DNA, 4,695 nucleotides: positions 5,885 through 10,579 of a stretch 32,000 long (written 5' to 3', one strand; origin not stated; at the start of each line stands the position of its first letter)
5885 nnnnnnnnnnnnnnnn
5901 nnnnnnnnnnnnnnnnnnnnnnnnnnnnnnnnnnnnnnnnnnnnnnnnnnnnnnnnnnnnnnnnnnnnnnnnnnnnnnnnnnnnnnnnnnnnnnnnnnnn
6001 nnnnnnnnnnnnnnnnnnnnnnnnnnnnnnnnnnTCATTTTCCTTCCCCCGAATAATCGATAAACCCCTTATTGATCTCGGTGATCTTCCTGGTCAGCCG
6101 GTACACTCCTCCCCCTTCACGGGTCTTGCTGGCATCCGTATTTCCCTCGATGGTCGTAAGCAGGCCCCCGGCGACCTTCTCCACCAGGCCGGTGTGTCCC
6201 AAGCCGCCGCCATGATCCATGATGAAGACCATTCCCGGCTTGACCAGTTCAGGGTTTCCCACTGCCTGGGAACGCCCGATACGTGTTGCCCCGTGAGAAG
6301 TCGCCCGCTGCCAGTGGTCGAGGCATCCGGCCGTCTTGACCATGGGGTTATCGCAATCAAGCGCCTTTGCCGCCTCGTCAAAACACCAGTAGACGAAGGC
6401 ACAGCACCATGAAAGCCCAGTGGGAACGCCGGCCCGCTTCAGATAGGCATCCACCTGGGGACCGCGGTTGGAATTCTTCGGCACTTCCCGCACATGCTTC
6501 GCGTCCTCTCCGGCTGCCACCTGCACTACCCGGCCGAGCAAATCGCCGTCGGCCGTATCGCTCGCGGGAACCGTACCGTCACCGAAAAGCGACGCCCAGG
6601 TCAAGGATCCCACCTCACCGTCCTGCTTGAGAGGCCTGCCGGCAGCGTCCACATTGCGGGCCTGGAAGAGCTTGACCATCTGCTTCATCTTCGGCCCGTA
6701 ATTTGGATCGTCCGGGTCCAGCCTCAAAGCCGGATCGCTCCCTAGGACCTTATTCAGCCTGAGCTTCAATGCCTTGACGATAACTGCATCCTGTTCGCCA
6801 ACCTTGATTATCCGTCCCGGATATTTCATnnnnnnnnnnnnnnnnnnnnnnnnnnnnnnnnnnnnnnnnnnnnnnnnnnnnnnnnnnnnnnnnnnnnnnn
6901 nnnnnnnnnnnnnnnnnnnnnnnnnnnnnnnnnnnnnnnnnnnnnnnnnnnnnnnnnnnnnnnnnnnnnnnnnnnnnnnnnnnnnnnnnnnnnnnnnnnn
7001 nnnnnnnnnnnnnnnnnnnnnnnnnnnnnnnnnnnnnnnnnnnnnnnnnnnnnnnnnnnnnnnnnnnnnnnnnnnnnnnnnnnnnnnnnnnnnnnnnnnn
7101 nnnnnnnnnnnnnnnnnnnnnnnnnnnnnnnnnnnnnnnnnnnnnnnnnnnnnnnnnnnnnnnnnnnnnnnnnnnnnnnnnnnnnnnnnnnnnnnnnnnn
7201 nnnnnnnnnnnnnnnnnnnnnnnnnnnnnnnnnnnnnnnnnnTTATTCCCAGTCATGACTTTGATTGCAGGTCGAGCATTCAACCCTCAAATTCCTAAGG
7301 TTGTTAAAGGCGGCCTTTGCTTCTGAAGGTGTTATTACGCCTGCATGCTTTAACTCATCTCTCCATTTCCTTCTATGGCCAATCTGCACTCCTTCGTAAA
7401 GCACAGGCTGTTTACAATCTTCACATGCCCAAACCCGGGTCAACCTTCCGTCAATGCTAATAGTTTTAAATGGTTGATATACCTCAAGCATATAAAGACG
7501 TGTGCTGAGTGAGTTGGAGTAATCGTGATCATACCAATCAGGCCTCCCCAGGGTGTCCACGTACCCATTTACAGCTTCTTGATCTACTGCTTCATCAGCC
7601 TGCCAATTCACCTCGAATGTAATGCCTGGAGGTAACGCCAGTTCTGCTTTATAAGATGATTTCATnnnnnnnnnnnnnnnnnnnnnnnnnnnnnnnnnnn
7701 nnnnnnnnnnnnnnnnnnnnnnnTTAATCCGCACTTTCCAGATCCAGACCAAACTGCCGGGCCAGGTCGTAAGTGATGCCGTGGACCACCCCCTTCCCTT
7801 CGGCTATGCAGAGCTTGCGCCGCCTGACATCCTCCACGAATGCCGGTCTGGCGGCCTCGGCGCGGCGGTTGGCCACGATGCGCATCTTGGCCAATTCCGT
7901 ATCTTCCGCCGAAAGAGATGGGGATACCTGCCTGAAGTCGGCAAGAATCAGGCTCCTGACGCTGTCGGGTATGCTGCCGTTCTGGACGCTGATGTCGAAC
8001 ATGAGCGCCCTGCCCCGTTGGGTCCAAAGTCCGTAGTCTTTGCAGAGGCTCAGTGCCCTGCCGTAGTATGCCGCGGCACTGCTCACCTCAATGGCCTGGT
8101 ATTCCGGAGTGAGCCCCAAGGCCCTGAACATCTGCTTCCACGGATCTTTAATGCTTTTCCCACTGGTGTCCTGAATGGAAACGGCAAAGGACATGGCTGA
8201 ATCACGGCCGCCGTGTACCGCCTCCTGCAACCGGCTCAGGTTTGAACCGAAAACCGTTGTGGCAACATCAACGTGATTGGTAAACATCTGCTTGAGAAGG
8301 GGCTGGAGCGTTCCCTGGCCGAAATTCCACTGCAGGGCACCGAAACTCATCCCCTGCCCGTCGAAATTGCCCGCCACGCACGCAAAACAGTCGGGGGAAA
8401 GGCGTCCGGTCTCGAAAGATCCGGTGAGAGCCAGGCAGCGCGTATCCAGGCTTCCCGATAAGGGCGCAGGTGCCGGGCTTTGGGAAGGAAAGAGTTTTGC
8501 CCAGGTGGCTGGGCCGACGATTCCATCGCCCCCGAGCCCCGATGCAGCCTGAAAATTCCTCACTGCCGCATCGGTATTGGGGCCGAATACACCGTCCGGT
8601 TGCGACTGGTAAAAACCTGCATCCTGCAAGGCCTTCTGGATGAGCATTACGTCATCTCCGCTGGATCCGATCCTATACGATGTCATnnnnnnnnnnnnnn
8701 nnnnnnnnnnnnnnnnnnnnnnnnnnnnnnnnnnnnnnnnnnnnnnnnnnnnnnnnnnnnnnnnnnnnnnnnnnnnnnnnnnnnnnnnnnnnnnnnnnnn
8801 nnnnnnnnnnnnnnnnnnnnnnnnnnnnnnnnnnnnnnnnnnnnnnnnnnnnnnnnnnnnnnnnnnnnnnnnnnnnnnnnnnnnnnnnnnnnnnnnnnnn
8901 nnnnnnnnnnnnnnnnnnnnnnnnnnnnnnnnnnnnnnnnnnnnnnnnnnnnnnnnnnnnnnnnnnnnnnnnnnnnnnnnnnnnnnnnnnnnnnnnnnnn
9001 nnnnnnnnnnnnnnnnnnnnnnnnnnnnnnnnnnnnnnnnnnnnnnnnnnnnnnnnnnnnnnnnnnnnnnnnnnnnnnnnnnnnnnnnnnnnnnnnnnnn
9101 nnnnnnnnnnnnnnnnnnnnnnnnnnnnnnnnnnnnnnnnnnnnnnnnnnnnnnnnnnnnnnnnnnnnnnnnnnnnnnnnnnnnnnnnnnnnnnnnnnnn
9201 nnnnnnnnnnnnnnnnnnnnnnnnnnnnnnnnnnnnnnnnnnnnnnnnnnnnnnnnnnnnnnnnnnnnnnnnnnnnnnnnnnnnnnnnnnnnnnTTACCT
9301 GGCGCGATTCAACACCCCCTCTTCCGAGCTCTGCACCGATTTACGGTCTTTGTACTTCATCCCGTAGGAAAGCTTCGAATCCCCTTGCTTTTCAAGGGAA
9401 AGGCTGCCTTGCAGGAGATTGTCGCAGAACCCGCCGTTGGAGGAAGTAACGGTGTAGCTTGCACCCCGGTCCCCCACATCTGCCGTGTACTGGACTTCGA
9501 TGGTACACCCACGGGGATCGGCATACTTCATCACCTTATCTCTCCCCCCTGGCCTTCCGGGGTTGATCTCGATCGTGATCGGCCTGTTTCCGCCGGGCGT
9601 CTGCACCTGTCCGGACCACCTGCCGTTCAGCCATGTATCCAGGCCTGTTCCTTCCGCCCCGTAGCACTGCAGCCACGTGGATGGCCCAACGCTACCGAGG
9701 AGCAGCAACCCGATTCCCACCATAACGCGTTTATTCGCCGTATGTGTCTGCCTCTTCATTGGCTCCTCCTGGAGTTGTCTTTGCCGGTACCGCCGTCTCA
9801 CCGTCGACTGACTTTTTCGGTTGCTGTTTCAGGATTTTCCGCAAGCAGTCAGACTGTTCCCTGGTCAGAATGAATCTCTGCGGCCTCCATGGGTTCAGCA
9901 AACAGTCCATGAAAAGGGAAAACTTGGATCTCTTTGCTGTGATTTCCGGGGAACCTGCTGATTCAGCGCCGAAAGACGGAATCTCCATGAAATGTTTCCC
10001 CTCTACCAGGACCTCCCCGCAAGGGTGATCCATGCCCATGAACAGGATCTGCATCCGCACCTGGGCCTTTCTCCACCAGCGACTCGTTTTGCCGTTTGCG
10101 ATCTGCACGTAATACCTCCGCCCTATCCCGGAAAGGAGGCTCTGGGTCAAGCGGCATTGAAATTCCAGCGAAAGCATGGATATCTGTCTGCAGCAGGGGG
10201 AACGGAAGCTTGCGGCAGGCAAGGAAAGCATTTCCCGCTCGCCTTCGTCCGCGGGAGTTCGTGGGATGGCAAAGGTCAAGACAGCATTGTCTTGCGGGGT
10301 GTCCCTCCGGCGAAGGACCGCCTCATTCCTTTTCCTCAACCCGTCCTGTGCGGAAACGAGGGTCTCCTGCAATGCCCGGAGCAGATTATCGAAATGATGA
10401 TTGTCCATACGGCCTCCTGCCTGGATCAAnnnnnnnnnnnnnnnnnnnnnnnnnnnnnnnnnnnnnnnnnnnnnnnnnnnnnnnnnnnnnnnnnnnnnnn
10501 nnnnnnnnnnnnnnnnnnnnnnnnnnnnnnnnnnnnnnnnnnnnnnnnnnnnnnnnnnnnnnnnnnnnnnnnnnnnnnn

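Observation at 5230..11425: Three DUF2589-like paralogues co-operonic with signal-less cell-wall hydrolases, small periplasmic partners and an HNH nuclease: candidate undescribed export/lysis or antibacterial module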

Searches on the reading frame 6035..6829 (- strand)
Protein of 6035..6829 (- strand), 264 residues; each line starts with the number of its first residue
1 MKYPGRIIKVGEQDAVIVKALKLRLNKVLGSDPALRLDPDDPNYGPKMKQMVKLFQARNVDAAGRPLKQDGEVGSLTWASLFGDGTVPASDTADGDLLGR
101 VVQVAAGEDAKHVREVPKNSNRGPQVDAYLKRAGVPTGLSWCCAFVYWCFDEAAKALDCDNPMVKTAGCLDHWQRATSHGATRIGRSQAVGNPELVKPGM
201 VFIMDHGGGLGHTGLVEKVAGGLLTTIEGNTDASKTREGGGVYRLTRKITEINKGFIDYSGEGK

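Call 3: search_protein_families(library=pfam, proteins=[window:6035-6829:-], max_evalue=0.1)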
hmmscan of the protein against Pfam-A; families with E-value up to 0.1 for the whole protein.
window:6035-6829:- (264 aa): 2 families
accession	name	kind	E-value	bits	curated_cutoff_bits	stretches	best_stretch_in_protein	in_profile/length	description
PF05257.22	CHAP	-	3.6e-12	47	26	1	137-230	4-81/81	CHAP domain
PF01471.23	PG_binding_1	-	2.8e-05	24.6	23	1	18-81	5-57/57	Putative peptidoglycan binding domain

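Call 7: search_protein_families(library=ncbifam, proteins=[window:6035-6829:-], max_evalue=0.1)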
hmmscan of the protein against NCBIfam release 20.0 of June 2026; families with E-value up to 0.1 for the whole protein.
window:6035-6829:- (264 aa): 1 family
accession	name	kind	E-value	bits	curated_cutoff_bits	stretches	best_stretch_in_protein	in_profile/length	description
TIGR02594.1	TIGR02594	subfamily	0.018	15.3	70.55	0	128-231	26-113/132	TIGR02594 family protein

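Call 8: search_protein_families(library=phrogs, proteins=[window:6035-6829:-], max_evalue=0.1)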
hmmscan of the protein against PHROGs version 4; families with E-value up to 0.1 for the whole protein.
window:6035-6829:- (264 aa): 7 families
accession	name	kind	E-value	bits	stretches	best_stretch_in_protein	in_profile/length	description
phrog_9589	-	lysis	1.1e-14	56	1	100-248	6-143/281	endolysin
phrog_21825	-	lysis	4.3e-09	37.2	1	129-253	41-158/289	endolysin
phrog_1493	-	lysis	7.2e-06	26.4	1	2-83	232-307/394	endolysin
phrog_21357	-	lysis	0.00028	21.4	1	139-243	40-143/225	endolysin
phrog_2649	-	lysis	0.00035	21.5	1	8-82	175-236/261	endolysin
phrog_1512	-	lysis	0.00076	20.6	1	20-127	188-281/314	endolysin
phrog_8577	-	lysis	0.0012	19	1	196-249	74-133/453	endolysin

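Call 61: search_protein_families(library=padloc, proteins=[window:6035-6829:-], max_evalue=0.01)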
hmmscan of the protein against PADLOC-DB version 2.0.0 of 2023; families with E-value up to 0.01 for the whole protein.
window:6035-6829:- (264 aa): 0 families

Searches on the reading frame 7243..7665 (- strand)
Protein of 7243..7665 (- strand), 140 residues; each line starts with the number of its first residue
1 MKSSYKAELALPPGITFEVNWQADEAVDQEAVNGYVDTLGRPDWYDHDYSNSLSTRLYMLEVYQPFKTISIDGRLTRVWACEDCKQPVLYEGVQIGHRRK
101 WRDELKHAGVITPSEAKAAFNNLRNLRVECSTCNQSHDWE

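Call 3: search_protein_families(library=pfam, proteins=[window:7243-7665:-], max_evalue=0.1)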
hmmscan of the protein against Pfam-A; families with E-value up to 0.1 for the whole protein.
window:7243-7665:- (140 aa): 2 families
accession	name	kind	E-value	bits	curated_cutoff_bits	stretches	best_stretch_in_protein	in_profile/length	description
PF14410.12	GH-E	-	4.2e-14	53.3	25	1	92-140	16-68/68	HNH/ENDO VII superfamily nuclease with conserved GHE residues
PF00935.25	Ribosomal_L44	-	0.041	14.7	25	0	94-137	19-63/76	Ribosomal protein L44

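Call 7: search_protein_families(library=ncbifam, proteins=[window:7243-7665:-], max_evalue=0.1)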
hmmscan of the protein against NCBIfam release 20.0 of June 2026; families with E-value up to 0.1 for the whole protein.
window:7243-7665:- (140 aa): 0 families

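Call 8: search_protein_families(library=phrogs, proteins=[window:7243-7665:-], max_evalue=0.1)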
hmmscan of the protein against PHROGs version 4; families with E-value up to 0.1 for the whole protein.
window:7243-7665:- (140 aa): 1 family
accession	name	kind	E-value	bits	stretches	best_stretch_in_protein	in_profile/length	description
phrog_338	-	DNA, RNA and nucleotide metabolism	0.039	14.3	1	72-136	202-258/340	HNH endonuclease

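Call 61: search_protein_families(library=padloc, proteins=[window:7243-7665:-], max_evalue=0.01)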
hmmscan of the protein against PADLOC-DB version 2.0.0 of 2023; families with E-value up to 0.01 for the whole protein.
window:7243-7665:- (140 aa): 0 families

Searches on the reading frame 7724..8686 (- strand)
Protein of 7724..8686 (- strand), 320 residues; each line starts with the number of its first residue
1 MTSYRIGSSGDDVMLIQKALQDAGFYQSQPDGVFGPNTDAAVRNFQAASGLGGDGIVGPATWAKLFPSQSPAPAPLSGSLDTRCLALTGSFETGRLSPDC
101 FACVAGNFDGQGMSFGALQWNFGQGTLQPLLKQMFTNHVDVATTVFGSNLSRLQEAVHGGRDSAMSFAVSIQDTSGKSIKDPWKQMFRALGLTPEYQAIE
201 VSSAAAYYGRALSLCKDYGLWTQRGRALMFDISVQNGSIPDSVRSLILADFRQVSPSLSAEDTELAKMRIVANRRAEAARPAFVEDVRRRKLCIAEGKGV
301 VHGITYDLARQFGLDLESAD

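Call 3: search_protein_families(library=pfam, proteins=[window:7724-8686:-], max_evalue=0.1)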
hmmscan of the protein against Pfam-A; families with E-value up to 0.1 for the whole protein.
window:7724-8686:- (320 aa): 4 families
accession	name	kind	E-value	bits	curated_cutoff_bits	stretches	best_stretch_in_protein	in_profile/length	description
PF01471.23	PG_binding_1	-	3.2e-19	69.3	23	1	9-65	1-57/57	Putative peptidoglycan binding domain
PF09374.15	PG_binding_3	-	0.00085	19.9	24.6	1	13-43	3-32/76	Predicted Peptidoglycan domain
PF08823.16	PG_binding_2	-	0.003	18.2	21.1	1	9-47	14-52/74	Putative peptidoglycan binding domain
PF22829.2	HphA_C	-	0.068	14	31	0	106-172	17-78/113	HphA C-terminal domain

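Call 7: search_protein_families(library=ncbifam, proteins=[window:7724-8686:-], max_evalue=0.1)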
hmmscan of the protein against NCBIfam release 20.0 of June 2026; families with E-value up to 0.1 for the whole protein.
window:7724-8686:- (320 aa): 9 families
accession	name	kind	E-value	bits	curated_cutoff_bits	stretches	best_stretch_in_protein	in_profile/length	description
TIGR02869.1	spore_SleB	equivalog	5.4e-17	62.3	236.5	1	3-66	6-69/201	spore cortex-lytic enzyme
NF052335.1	PdgHdaseHSB129560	equivalog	5.5e-13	48.9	500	1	3-66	199-262/330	peptidoglycan hydrolase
NF052336.1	PdgHdaseHSB100310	equivalog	3e-12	46.5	500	1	5-66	186-247/316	peptidoglycan hydrolase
NF004786.0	PRK06132.1-3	equivalog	2.6e-05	23.2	329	1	11-83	221-295/418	hypothetical protein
NF038080.1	PG_bind_siph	domain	5.2e-05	23.5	55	1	14-66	17-75/76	peptidoglycan-binding protein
NF052377.1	lmo1851_S41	exception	0.00011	21.1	725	1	4-65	384-445/468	lmo1851 family serine protease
TIGR03979.1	His_Ser_Rich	equivalog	0.00026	21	121.65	1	13-61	134-182/190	His-Xaa-Ser repeat protein HxsA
NF007891.0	PRK10594.1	equivalog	0.044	12.6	425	1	34-63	318-347/617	L,D-transpeptidase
NF040573.1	holin_dep_muram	equivalog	0.063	13.1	240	0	9-46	94-130/200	holin-associated N-acetylmuramidase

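Call 8: search_protein_families(library=phrogs, proteins=[window:7724-8686:-], max_evalue=0.1)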
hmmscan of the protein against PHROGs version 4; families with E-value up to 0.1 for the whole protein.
window:7724-8686:- (320 aa): 11 families
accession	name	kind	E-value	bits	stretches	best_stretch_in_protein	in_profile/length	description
phrog_30036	-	unknown function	1e-27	98.5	1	101-316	25-226/234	-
phrog_2649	-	lysis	9e-17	62.8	1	4-65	175-235/261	endolysin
phrog_1493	-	lysis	1.6e-16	61.5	1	8-67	245-307/394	endolysin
phrog_1224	-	head and packaging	4.5e-14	53.5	1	3-66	3-65/438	endolysin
phrog_17214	-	lysis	3.2e-11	44.5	1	3-66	244-313/322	endolysin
phrog_6707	-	lysis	5.8e-08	32.9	1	8-75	183-252/311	endolysin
phrog_1512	-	lysis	7.4e-08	33.7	1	4-65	177-242/314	endolysin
phrog_16428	-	lysis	7.8e-08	32.4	1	11-67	461-520/520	endolysin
phrog_23452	-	unknown function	1.8e-07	32.4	1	5-65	56-121/135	-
phrog_880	-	lysis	2.2e-05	25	1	13-67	376-433/435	endolysin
phrog_9589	-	lysis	0.058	14.2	0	10-62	209-265/281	endolysin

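Call 35: search_solved_structures(query=window:7724-8686:-, max_evalue=1, show_alignments=1)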
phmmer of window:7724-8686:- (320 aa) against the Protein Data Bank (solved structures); distinct sequences matched with E-value up to 1: 18.
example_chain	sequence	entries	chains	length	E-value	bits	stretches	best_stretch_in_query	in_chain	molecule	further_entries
9xps_S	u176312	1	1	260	1.5e-10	44.2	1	4-75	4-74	Endolysin gp144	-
3bkh_A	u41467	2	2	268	1.6e-10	44.1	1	4-75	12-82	lytic transglycosylase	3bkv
4lpq_A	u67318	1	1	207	3.7e-10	43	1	6-80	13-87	ErfK/YbiS/YcfS/YnhG family protein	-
6tci_A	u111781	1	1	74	5.2e-09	39.2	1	6-64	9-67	Spore cortex-lytic enzyme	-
1lbu_A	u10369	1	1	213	8.9e-09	38.4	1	7-77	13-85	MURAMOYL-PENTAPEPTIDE CARBOXYPEPTIDASE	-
4fet_B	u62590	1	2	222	5.1e-08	35.9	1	6-65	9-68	Spore cortex-lytic enzyme prepeptide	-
4xxt_A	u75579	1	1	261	4.2e-07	32.9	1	4-72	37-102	Fusion of predicted Zn-dependent amidase/peptidase (Cell wall hydrolase/DD-carboxypeptidas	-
5nm7_G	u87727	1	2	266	7.3e-07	32.1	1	4-68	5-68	Peptidoglycan-binding domain 1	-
7rum_A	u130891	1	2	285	2e-06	30.7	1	4-63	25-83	Endolysin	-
5tv7_A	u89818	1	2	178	2.5e-06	30.4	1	5-67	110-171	Putative peptidoglycan-binding/hydrolysing protein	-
7kgm_A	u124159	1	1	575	0.0091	18.7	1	32-72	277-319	Putative exported protein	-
7kgn_A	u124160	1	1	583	0.0099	18.6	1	40-72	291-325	L,D-transpeptidase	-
9h68_A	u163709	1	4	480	0.011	18.4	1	2-65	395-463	Spore cortex-lytic enzyme pre-pro-form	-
6ntw_A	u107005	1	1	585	0.066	15.8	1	40-71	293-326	Probable L,D-transpeptidase YcbB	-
4nso_A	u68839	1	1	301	0.37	13.4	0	8-128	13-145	Effector protein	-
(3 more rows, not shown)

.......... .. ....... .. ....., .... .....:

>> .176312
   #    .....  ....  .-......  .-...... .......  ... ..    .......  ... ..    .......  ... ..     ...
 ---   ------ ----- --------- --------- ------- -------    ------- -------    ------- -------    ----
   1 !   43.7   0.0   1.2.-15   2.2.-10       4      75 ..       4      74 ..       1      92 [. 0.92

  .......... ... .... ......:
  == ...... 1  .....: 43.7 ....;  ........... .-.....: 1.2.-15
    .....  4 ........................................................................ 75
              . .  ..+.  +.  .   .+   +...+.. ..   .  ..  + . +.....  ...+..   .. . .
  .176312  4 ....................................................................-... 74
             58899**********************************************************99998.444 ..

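Call 53: search_solved_structures(query=A3, max_evalue=1, show_alignments=0)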
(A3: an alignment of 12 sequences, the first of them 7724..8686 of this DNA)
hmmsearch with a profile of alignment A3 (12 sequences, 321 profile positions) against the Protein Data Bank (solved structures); distinct sequences matched with E-value up to 1: 27.
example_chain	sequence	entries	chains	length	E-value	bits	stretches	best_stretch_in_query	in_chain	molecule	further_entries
9xps_S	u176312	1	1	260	3.4e-14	56.2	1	1-70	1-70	Endolysin gp144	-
3bkh_A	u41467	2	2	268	3.6e-14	56.1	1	1-70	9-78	lytic transglycosylase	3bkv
6tci_A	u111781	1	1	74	1.1e-12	51.2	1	3-68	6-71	Spore cortex-lytic enzyme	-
4lpq_A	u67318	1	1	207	3.5e-12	49.6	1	5-81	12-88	ErfK/YbiS/YcfS/YnhG family protein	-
4fet_B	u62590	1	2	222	3.5e-12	49.6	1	3-72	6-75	Spore cortex-lytic enzyme prepeptide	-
5nm7_G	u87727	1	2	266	2.4e-11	46.8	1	4-80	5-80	Peptidoglycan-binding domain 1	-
7rum_A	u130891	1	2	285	4.2e-11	46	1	1-68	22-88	Endolysin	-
1lbu_A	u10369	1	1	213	1.3e-10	44.4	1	5-76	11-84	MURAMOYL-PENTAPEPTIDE CARBOXYPEPTIDASE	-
5tv7_A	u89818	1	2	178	3.1e-10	43.2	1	3-65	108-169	Putative peptidoglycan-binding/hydrolysing protein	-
4xxt_A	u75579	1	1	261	1.2e-09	41.3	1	3-74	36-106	Fusion of predicted Zn-dependent amidase/peptidase (Cell wall hydrolase/DD-carboxypeptidas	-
9h68_A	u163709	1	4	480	9.7e-06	28.4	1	3-65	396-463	Spore cortex-lytic enzyme pre-pro-form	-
7qvd_A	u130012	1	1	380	9.3e-05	25.2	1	14-63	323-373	Lytic murein transglycosylase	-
4nso_A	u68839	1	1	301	0.00086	22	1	9-131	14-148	Effector protein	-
7kgm_A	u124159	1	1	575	0.0027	20.4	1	27-70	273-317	Putative exported protein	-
9emm_E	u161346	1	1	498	0.0039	19.9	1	15-70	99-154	Putative OxPP cycle protein OpcA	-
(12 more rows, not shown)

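Call 61: search_protein_families(library=padloc, proteins=[window:7724-8686:-], max_evalue=0.01)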
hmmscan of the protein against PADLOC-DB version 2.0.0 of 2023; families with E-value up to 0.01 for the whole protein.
window:7724-8686:- (320 aa): 0 families

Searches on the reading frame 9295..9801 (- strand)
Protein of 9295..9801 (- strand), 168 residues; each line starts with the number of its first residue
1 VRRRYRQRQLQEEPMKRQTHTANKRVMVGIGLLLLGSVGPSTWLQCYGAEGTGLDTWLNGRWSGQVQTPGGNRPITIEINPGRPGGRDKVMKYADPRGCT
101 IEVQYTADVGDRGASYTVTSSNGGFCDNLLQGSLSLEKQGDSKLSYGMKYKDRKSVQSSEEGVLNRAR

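Call 3: search_protein_families(library=pfam, proteins=[window:9295-9801:-], max_evalue=0.1)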
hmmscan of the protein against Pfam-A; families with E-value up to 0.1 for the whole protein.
window:9295-9801:- (168 aa): 0 families

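Call 7: search_protein_families(library=ncbifam, proteins=[window:9295-9801:-], max_evalue=0.1)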
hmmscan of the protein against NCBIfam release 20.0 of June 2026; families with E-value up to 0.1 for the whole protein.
window:9295-9801:- (168 aa): 0 families

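Call 8: search_protein_families(library=phrogs, proteins=[window:9295-9801:-], max_evalue=0.1)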
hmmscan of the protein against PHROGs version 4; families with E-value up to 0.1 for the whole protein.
window:9295-9801:- (168 aa): 0 families

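Call 61: search_protein_families(library=padloc, proteins=[window:9295-9801:-], max_evalue=0.01)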
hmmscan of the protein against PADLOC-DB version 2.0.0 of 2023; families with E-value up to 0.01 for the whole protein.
window:9295-9801:- (168 aa): 0 families

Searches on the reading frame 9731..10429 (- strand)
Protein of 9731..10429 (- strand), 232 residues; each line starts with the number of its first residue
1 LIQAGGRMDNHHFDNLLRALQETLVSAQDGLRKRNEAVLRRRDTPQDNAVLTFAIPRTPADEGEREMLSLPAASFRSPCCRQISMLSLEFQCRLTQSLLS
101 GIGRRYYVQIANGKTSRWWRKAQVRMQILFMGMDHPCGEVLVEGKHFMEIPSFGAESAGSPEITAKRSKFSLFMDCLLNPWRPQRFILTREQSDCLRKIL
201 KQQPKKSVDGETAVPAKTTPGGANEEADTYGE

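Call 3: search_protein_families(library=pfam, proteins=[window:9731-10429:-], max_evalue=0.1)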
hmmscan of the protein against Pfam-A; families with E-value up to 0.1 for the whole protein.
window:9731-10429:- (232 aa): 1 family
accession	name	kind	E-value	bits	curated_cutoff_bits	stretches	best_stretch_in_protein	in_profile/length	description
PF10012.15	DUF2255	-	0.069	13.9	29.8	0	102-126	33-57/115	Uncharacterized protein conserved in bacteria (DUF2255)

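Call 7: search_protein_families(library=ncbifam, proteins=[window:9731-10429:-], max_evalue=0.1)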
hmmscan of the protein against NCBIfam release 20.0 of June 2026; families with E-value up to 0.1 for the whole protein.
window:9731-10429:- (232 aa): 0 families

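Call 8: search_protein_families(library=phrogs, proteins=[window:9731-10429:-], max_evalue=0.1)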
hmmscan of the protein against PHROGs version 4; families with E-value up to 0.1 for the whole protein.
window:9731-10429:- (232 aa): 0 families

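Call 61: search_protein_families(library=padloc, proteins=[window:9731-10429:-], max_evalue=0.01)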
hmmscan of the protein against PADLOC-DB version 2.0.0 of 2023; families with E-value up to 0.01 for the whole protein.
window:9731-10429:- (232 aa): 0 families
